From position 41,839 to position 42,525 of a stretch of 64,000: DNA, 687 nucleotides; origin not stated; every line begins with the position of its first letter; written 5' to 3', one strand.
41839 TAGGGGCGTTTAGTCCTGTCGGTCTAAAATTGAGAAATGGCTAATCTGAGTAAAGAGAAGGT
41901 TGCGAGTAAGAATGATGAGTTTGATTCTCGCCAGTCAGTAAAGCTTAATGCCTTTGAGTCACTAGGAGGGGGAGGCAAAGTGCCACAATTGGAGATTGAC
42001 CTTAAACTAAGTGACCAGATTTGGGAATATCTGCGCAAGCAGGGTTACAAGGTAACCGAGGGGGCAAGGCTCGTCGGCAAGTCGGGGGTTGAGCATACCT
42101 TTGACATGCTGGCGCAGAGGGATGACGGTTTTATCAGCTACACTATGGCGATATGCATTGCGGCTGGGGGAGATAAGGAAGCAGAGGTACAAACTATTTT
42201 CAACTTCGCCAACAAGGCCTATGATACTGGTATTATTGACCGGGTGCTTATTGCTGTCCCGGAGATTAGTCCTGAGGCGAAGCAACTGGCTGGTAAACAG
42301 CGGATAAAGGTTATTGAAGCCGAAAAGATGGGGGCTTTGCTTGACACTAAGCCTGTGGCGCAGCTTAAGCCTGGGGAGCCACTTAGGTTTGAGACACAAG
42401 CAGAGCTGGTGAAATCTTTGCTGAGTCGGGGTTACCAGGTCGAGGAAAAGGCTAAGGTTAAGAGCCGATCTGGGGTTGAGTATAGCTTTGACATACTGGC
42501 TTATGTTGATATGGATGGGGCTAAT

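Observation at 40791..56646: Candidate new system: a type IV pilus controlled through paired degenerate nuclease-fold modules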

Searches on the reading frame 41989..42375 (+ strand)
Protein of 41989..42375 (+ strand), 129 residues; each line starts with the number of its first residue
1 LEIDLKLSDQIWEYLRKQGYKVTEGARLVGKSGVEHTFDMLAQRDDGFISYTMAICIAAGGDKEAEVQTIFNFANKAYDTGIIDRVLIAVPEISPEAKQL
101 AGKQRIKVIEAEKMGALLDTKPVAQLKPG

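Call 19: search_solved_structures(query=A1, show_alignments=3, max_evalue=1)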
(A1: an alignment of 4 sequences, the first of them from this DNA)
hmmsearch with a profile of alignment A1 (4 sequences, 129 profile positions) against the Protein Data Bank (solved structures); distinct sequences matched with E-value up to 1: 5.
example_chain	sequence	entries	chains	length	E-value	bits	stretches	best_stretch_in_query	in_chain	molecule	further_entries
2p5k_A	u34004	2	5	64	0.18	14.5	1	4-26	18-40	Arginine repressor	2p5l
7nhk_g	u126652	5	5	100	0.65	12.8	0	27-53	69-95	30S ribosomal protein S6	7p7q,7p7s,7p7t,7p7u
6o8w_f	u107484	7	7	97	0.67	12.7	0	27-53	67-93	30S ribosomal protein S6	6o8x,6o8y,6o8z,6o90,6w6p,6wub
7p7r_g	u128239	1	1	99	0.7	12.7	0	27-53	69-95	30S ribosomal protein S6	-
1f9n_A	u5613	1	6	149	0.75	12.6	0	4-26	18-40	ARGININE REPRESSOR/ACTIVATOR PROTEIN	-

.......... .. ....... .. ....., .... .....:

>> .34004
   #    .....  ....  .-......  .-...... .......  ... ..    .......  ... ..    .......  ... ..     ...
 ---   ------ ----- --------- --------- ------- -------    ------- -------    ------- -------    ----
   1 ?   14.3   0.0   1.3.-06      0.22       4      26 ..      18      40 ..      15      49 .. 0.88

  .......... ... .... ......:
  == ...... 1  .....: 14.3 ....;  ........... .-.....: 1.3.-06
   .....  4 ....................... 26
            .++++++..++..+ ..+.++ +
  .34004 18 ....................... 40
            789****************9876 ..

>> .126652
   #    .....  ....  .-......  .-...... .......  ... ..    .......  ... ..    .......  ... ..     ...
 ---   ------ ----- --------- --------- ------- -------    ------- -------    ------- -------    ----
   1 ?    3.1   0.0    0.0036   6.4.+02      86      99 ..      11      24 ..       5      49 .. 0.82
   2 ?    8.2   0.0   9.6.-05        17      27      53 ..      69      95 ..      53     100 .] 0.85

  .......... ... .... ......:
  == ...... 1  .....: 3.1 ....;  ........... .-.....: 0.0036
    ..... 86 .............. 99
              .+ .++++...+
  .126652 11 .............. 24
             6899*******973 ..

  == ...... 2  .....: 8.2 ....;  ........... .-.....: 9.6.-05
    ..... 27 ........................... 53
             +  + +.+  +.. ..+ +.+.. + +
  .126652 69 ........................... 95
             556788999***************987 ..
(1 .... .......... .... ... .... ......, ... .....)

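Call 20: search_protein_representatives(alignment_id=A1)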
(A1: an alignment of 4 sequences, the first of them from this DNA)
Query: 4 sequences, 129 profile positions. Proteins with E-value up to 0.001 (for the whole library): 686; up to 1e-10: 153; up to 1e-30: 62. The best 150 are listed.
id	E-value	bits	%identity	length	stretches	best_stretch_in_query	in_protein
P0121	6.8e-94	326.4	-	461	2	1-112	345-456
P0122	1.0e-91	319.4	-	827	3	1-117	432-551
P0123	3.9e-87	304.6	-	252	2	2-112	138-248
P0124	5.9e-85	297.5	-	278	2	1-116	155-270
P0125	5.1e-84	294.5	-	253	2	2-120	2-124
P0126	2.4e-81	285.9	-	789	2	2-118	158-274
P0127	1.2e-77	273.9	-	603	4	7-125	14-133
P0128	4.3e-77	272.1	-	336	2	2-122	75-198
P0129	2.8e-75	266.2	-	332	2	1-122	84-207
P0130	3.5e-71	253.0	-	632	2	7-115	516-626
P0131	4.3e-71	252.7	-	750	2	2-117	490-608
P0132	2.5e-69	247.0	-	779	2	1-117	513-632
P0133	1.5e-68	244.5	-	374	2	4-119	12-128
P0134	3.9e-68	243.1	-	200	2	1-111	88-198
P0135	7.9e-67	238.9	-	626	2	2-122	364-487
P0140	3.1e-63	227.3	-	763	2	1-118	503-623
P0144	4.6e-61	220.3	-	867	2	1-117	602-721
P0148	6.5e-59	213.3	-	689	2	1-117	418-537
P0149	1.3e-58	212.3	-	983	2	1-117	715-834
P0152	3.1e-57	207.9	-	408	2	2-115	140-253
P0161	2.3e-47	176.0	-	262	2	9-120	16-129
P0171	1.8e-38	147.2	-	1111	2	7-122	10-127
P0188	1.9e-29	118.0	-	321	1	1-117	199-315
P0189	3.7e-29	117.1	-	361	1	6-121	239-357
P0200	1.7e-25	105.2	-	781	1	2-119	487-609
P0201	8.9e-25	102.9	-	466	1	3-114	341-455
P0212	6.5e-22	93.6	-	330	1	2-109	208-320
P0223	3.3e-19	84.9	-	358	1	6-123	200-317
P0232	3.1e-16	75.3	-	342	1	3-115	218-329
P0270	5.1e-11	58.4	-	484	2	19-115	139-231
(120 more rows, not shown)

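Call 23: search_protein_families(library=pfam, proteins=[P0149, P0144, P0122, P0132, P0200, P0140, P0131, P0148, P0270, P0201], max_evalue=0.0001)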
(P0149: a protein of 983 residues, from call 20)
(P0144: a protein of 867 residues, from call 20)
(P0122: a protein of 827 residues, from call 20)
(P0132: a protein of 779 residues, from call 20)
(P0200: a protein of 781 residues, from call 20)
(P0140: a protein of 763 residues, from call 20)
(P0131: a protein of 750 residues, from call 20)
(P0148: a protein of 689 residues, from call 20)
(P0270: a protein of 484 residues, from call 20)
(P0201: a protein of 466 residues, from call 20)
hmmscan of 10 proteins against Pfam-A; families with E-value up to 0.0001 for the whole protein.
P0149 (983 aa): 3 families
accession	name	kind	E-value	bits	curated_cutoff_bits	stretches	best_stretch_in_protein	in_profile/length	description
PF18551.6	TackOD1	-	3.1e-31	108.8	32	1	531-699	11-180/188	Thaumarchaeal output domain 1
PF00072.30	Response_reg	-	1e-12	48.6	30.2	1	4-112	1-110/111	Response regulator receiver domain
PF04471.18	Mrr_cat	-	1.3e-06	28.9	21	0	876-977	13-108/115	Restriction endonuclease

P0144 (867 aa): 4 families
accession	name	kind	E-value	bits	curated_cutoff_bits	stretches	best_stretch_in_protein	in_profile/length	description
PF18551.6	TackOD1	-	1.3e-32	113.3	32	1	416-593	9-187/188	Thaumarchaeal output domain 1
PF00072.30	Response_reg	-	2.2e-15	57.2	30.2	1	7-113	4-111/111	Response regulator receiver domain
PF04471.18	Mrr_cat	-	4.7e-07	30.4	21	1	757-867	11-115/115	Restriction endonuclease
PF12773.13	DZR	-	2.8e-06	27.8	27.3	0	302-323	1-22/45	Double zinc ribbon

P0122 (827 aa): 4 families
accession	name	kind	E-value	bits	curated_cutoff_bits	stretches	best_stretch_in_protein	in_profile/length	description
PF18551.6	TackOD1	-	4.5e-26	92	32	1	248-423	11-187/188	Thaumarchaeal output domain 1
PF04471.18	Mrr_cat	-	9.3e-17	61.6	21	1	443-549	14-113/115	Restriction endonuclease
PF00072.30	Response_reg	-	4.1e-12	46.7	30.2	1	13-122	1-111/111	Response regulator receiver domain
PF22722.2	NA-iREase1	-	4.9e-08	33.4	27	0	720-820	7-99/106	NACHT-associated inactive Restriction Endonuclease 1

P0132 (779 aa): 3 families
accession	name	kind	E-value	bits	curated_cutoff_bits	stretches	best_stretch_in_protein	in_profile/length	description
PF18551.6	TackOD1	-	1.5e-31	109.9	32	1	326-504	8-187/188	Thaumarchaeal output domain 1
PF00072.30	Response_reg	-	6.1e-14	52.6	30.2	1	4-112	1-110/111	Response regulator receiver domain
PF04471.18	Mrr_cat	-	5e-11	43.2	21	1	660-774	7-115/115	Restriction endonuclease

P0200 (781 aa): 2 families
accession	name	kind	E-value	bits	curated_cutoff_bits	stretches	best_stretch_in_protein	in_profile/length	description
PF18551.6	TackOD1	-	3.1e-23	82.8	32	1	306-480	11-186/188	Thaumarchaeal output domain 1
PF00072.30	Response_reg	-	2.7e-20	73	30.2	2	7-117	2-110/111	Response regulator receiver domain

P0140 (763 aa): 3 families
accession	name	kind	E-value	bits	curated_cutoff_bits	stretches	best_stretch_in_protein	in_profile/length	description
PF18551.6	TackOD1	-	6.2e-32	111.1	32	1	316-494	8-187/188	Thaumarchaeal output domain 1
PF00072.30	Response_reg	-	1e-13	51.9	30.2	1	10-113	7-111/111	Response regulator receiver domain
PF04471.18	Mrr_cat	-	1.2e-08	35.5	21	0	656-761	14-113/115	Restriction endonuclease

P0131 (750 aa): 5 families
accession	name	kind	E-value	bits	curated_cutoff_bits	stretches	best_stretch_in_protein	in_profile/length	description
PF18551.6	TackOD1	-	7.9e-34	117.3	32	1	303-480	9-187/188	Thaumarchaeal output domain 1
PF00072.30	Response_reg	-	6e-16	59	30.2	1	4-113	1-111/111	Response regulator receiver domain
PF04471.18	Mrr_cat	-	2.4e-12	47.4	21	1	639-745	14-114/115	Restriction endonuclease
PF12773.13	DZR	-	7.3e-07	29.7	27.3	0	229-251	1-23/45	Double zinc ribbon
PF13240.11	Zn_Ribbon_1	-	1.6e-05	25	25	1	229-250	2-23/23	zinc-ribbon domain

P0148 (689 aa): 3 families
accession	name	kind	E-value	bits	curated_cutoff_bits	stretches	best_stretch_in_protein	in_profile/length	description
PF18551.6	TackOD1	-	5.2e-32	111.3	32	1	236-408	13-186/188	Thaumarchaeal output domain 1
PF00072.30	Response_reg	-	5.2e-13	49.6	30.2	1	6-113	3-111/111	Response regulator receiver domain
PF04471.18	Mrr_cat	-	2.8e-05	24.6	21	0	574-684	10-114/115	Restriction endonuclease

P0270 (484 aa): 1 family
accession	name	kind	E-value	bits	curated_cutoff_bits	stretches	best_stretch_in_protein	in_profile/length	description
PF06745.19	ATPase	-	7.6e-36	124.1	26.6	1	242-460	4-225/231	KaiC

P0201 (466 aa): 2 families
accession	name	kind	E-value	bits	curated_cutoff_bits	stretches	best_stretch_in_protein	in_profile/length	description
PF00072.30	Response_reg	-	9.5e-12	45.5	30.2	1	11-117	6-110/111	Response regulator receiver domain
PF04471.18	Mrr_cat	-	5e-05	23.8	21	0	349-455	13-112/115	Restriction endonuclease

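Call 25: find_related_loci(query=A1, collection=genome_contigs, flank=10000)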
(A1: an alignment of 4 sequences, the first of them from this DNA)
Query A1 (129 aa) in genome_contigs; peptide patterns used: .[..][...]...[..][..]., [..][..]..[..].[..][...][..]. (x = any residue, [..] = any of these).
182 stretches matched a pattern; 151 encode a relative of the query (tblastn E <= 1e-3); the best 80 are kept; 80 distinct loci.
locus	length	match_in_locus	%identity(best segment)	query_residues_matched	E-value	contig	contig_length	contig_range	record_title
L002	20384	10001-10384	80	1-128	2e-67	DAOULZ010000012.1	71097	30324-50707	MAG TPA_asm: Dehalococcoidales bacterium isolate W31_71 k127_55999, whole genome shotgun sequence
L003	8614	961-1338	79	2-127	3e-64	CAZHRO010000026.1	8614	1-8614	MAG TPA_asm: uncultured Dehalococcoidales bacterium isolate binchicken_co19_471 genome assembly, contig: NODE_14285_leng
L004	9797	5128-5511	73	2-129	1e-61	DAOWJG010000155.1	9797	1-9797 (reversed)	MAG TPA_asm: Dehalococcoidales bacterium isolate CSMAG_2063 CSMAG_2063_k141_1872331_length_9797_cov_26.2131, whole genom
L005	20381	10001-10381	74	1-127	1e-60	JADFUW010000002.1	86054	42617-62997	MAG: Chloroflexota bacterium isolate C2.bin.4 k83_18047, whole genome shotgun sequence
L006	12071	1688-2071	71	1-128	4e-58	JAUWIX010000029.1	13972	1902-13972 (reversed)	MAG: Dehalococcoidia bacterium isolate CSMAG_2305 CSMAG_2305_k127_8411423_length_13972_cov_31.0000, whole genome shotgun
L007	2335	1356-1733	65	3-128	2e-56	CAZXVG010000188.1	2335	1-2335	MAG TPA_asm: uncultured Dehalococcoidales bacterium isolate binchicken_co163_172 genome assembly, contig: NODE_108666_le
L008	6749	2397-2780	68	1-128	6e-55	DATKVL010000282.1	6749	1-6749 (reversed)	MAG TPA_asm: Dehalococcoidia bacterium isolate SMAG_U14132 k141_1980889, whole genome shotgun sequence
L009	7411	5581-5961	66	1-127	1e-54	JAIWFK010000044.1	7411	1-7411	MAG: Calditrichales bacterium isolate JL_RS_05_24 NODE_3682_length_7411_cov_0.570977, whole genome shotgun sequence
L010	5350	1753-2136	66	1-128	5e-54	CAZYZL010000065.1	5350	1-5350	MAG TPA_asm: uncultured Dehalococcoidales bacterium isolate SRP098346_co1_430 genome assembly, contig: NODE_22827_length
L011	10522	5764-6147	67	1-128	2e-53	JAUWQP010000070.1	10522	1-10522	MAG: Chloroflexota bacterium isolate CSMAG_2505 CSMAG_2505_k141_266785_length_10522_cov_9.8736, whole genome shotgun seq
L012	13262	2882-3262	67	2-128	2e-53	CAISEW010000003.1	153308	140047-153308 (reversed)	MAG: uncultured Chloroflexi bacterium isolate AlinenSedimentsD2_bin-0330 genome assembly, contig: bin-0330:03/63, whole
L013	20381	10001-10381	65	3-129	6e-53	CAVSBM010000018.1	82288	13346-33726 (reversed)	MAG: uncultured Chloroflexia bacterium isolate MFD04408.bin.2.194 genome assembly, contig: contig_65491, whole genome sh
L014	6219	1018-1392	66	3-127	1e-52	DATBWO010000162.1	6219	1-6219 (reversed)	MAG TPA_asm: Dehalococcoidia bacterium isolate SMAG_U7543 k141_702416, whole genome shotgun sequence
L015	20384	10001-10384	65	1-128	9e-53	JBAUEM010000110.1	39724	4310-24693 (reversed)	MAG: Dehalococcoidia bacterium isolate MFD13097_ilm_asm_bin13 k127_42044, whole genome shotgun sequence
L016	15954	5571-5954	66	1-128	3e-52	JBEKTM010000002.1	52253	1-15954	MAG: Dehalococcoidia bacterium isolate SPRUCE 558 SPRUCE_558_2, whole genome shotgun sequence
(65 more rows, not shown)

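Call 49: list_cluster_members(proteins=[P0188, P0232, P0212, P0270, P0152, P0201, P0171, P0149, P0122, P0223])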
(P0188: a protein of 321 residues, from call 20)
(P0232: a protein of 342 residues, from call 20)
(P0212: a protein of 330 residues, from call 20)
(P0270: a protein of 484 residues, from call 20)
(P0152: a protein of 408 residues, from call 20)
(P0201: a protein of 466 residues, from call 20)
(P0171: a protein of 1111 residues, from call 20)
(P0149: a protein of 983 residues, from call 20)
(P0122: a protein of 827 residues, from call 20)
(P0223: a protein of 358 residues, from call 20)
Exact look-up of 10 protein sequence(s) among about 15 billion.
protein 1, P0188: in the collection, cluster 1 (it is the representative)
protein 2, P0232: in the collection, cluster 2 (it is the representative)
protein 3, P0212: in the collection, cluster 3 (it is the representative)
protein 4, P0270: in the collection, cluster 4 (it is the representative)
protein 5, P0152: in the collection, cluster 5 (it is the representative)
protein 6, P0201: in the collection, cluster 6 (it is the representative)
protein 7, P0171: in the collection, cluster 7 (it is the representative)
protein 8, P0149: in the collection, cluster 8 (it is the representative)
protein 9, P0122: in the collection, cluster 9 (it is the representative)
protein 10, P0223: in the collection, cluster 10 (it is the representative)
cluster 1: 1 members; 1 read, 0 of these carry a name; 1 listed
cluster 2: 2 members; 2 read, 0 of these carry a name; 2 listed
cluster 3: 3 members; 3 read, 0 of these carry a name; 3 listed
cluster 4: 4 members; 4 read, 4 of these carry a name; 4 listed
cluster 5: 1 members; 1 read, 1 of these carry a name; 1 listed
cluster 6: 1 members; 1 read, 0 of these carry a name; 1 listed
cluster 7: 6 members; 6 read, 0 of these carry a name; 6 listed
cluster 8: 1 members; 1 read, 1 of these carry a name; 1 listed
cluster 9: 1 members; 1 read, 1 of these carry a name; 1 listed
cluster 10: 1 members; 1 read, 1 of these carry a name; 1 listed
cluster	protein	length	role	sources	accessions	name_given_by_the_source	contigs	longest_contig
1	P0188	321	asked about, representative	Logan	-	-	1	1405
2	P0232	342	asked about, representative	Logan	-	-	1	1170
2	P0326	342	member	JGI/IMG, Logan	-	-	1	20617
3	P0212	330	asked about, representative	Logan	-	-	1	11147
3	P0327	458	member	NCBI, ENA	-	-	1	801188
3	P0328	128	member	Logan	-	-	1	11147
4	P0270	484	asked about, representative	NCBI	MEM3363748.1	MAG: ATPase domain-containing protein [Thermoplasmatales archaeon]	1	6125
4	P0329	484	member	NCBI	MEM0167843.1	MAG: ATPase domain-containing protein [Thermoplasmatales archaeon]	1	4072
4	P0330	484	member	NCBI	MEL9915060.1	MAG: ATPase domain-containing protein [Thermoplasmatales archaeon]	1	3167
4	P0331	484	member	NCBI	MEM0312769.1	MAG: ATPase domain-containing protein [Thermoplasmatales archaeon]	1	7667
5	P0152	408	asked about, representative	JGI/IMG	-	hypothetical protein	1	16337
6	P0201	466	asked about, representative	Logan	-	-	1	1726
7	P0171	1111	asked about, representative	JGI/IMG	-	-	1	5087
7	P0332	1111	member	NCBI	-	-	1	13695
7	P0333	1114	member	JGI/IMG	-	-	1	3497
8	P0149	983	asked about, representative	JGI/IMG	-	DNA-binding response OmpR family regulator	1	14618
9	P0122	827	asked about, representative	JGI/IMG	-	CheY-like chemotaxis protein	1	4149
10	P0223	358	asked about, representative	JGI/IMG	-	ribosomal protein L40E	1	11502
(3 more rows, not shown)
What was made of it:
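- Closest known: ArlH. Same: A Thermoplasmatales KaiC-like ATPase carries the same repeat pair at its N-terminus (calls 23, 49).
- A second hexameric ATPase type (KaiC-like, Thermoplasmatales) also has the pair at its N-terminus (calls 23, 49).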

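Call 50: search_protein_families(library=pfam, proteins=[P0171, P0152, P0189, P0127, P0223, P0188, P0327, P0161], max_evalue=0.001)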
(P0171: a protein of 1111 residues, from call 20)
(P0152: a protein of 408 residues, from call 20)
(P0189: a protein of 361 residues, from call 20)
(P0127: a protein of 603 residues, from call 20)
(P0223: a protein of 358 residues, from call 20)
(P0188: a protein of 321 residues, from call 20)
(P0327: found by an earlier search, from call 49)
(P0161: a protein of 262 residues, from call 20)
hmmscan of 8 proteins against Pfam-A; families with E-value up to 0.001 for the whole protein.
P0171 (1111 aa): 3 families
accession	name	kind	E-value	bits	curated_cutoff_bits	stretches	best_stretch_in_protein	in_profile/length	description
PF00437.27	T2SSE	-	1e-127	426.3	24.9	1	723-1105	3-370/370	Type II/IV secretion system protein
PF05157.20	MshEN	-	2.1e-13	50.5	23.1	1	625-694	14-84/90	MshEN domain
PF04471.18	Mrr_cat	-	2.2e-06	28.2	21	0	148-242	16-107/115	Restriction endonuclease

P0152 (408 aa): 0 families

P0189 (361 aa): 2 families
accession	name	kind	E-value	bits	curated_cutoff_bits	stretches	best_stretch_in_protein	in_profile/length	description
PF00072.30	Response_reg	-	4.8e-10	40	30.2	1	6-118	1-111/111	Response regulator receiver domain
PF04471.18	Mrr_cat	-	0.00025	21.6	21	1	239-346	8-108/115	Restriction endonuclease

P0127 (603 aa): 2 families
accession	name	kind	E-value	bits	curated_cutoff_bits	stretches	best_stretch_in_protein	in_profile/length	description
PF05157.20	MshEN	-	6.2e-17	61.8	23.1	1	518-599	5-87/90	MshEN domain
PF04471.18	Mrr_cat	-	8.6e-07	29.5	21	0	17-124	12-114/115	Restriction endonuclease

P0223 (358 aa): 5 families
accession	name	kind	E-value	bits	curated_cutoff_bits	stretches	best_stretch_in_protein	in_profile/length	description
PF18551.6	TackOD1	-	3.6e-28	98.8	32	1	3-182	12-187/188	Thaumarchaeal output domain 1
PF12773.13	DZR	-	1.8e-06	28.4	27.3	0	323-346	21-45/45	Double zinc ribbon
PF04471.18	Mrr_cat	-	0.00011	22.7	21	1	198-302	6-106/115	Restriction endonuclease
PF13240.11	Zn_Ribbon_1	-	0.00012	22.2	25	1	327-349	1-23/23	zinc-ribbon domain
PF01155.25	HypA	-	0.00071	20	28.9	0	31-90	42-97/112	Hydrogenase/urease nickel incorporation, metallochaperone, hypA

P0188 (321 aa): 2 families
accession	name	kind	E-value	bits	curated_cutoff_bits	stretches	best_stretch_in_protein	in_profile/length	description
PF18551.6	TackOD1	-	3.7e-35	121.6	32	1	9-190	6-187/188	Thaumarchaeal output domain 1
PF13719.11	Zn_ribbon_5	-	1e-05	25.6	29.3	1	130-160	5-35/37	zinc-ribbon domain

P0327 (458 aa): 1 family
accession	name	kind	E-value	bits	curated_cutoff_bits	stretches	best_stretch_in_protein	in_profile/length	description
PF18551.6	TackOD1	-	7.2e-37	127.2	32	1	18-197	9-188/188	Thaumarchaeal output domain 1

P0161 (262 aa): 0 families

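Call 52: find_encoding_contigs(protein=P0161, flank=10000, max_places=1)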
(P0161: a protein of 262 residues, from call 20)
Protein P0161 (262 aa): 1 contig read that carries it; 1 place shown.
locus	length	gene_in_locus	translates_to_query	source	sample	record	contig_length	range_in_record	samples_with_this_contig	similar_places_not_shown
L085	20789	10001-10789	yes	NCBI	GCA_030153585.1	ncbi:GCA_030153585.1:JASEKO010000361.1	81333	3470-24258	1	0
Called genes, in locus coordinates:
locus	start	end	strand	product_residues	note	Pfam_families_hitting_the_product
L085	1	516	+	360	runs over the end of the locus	PF03706:LPG_synthase_TM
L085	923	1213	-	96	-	PF00583:Acetyltransf_1, PF08445:FR47, PF13508:Acetyltransf_7, PF13673:Acetyltransf_10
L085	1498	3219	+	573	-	PF02463:SMC_N, PF13476:AAA_23 (weak)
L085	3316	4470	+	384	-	PF02518:HATPase_c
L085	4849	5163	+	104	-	PF08281:Sigma70_r4_2, PF04545:Sigma70_r4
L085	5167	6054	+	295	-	PF18915:DUF5667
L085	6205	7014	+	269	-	-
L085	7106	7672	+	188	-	PF04011:LemA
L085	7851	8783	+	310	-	PF01435:Peptidase_M48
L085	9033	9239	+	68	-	PF12728:HTH_17, PF13411:MerR_1, PF00376:MerR (weak)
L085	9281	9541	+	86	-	PF00072:Response_reg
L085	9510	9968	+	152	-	PF00196:GerE, PF04545:Sigma70_r4 (weak), PF08281:Sigma70_r4_2 (weak), PF13384:HTH_23 (faint)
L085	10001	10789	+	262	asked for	-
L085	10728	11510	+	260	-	PF05157:MshEN, PF00437:T2SSE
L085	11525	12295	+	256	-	PF00437:T2SSE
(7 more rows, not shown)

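Call 66: find_encoding_contigs(protein=P0149, flank=10000, max_places=1)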
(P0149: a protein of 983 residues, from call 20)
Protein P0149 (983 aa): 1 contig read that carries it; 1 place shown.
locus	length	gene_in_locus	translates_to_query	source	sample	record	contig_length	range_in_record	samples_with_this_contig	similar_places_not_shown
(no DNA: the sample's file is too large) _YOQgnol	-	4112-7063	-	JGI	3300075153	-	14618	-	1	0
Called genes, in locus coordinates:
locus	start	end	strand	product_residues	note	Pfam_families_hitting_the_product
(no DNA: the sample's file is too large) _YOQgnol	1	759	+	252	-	?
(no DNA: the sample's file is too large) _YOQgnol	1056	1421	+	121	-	PF13240:Zn_Ribbon_1 (weak)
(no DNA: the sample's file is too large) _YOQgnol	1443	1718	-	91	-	PF00583:Acetyltransf_1, PF13508:Acetyltransf_7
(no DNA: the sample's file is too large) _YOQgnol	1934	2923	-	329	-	PF01545:Cation_efflux, PF16916:ZT_dimer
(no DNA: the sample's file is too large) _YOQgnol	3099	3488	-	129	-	PF01648:ACPS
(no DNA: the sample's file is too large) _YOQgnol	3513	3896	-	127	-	-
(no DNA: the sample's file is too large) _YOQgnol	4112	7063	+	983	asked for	PF00072:Response_reg, PF04471:Mrr_cat (faint), PF18551:TackOD1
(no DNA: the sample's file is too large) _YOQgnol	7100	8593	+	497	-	PF13506:Glyco_transf_21, PF00535:Glycos_transf_2, PF10111:Glyco_tranf_2_2 (weak), PF13641:Glyco_tranf_2_3, PF01644:Chitin_synth_1 (weak), PF03142:Chitin_synth_2, PF13632:Glyco_trans_2_3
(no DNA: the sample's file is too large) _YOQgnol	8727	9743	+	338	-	PF01073:3Beta_HSD, PF01370:Epimerase, PF02719:Polysacc_synt_2, PF04321:RmlD_sub_bind, PF16363:GDP_Man_Dehyd, PF07993:NAD_binding_4 (faint), PF13460:NAD_binding_10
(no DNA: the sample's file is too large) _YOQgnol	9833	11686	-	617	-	-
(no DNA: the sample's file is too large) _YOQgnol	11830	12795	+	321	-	-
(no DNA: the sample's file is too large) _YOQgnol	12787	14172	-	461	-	-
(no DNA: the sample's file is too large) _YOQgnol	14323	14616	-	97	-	?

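Call 67: find_encoding_contigs(protein=P0327, flank=10000, max_places=1)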
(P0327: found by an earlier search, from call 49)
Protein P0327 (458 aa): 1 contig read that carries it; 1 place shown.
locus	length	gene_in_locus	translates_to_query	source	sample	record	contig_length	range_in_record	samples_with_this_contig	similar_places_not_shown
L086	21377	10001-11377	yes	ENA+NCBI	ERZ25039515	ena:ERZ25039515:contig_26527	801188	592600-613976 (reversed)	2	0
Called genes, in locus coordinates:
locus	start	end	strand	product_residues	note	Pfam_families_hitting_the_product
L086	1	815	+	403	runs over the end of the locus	PF02515:CoA_transf_3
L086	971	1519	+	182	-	PF01796:OB_ChsH2_C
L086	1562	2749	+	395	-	PF00108:Thiolase_N, PF22691:Thiolase_C_1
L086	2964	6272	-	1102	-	-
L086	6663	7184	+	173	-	PF07963:N_methyl (weak)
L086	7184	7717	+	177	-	PF07963:N_methyl (weak)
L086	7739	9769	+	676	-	-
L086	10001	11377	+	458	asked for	PF18551:TackOD1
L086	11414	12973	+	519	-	PF05157:MshEN, PF00437:T2SSE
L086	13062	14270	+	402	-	PF28597:T2SSF_N (weak), PF00482:T2SSF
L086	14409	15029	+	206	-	-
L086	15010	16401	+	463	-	PF11104:PilM_2, PF05137:PilN (faint)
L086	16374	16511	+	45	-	-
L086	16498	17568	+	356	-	PF00437:T2SSE, PF13401:AAA_22 (weak)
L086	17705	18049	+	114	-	PF07963:N_methyl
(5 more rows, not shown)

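Call 75: find_encoding_contigs(protein=P0132, flank=10000, max_places=1)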
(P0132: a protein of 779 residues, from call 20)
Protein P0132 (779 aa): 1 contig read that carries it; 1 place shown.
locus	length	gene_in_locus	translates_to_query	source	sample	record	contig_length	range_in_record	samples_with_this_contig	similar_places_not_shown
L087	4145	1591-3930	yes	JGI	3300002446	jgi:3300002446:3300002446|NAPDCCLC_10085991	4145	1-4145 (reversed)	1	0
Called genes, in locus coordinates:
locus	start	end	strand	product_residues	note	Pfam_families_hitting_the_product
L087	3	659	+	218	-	?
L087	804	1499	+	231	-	PF00072:Response_reg, PF00486:Trans_reg_C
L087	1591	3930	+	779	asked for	PF00072:Response_reg, PF18551:TackOD1, PF04471:Mrr_cat (weak)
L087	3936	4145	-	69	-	?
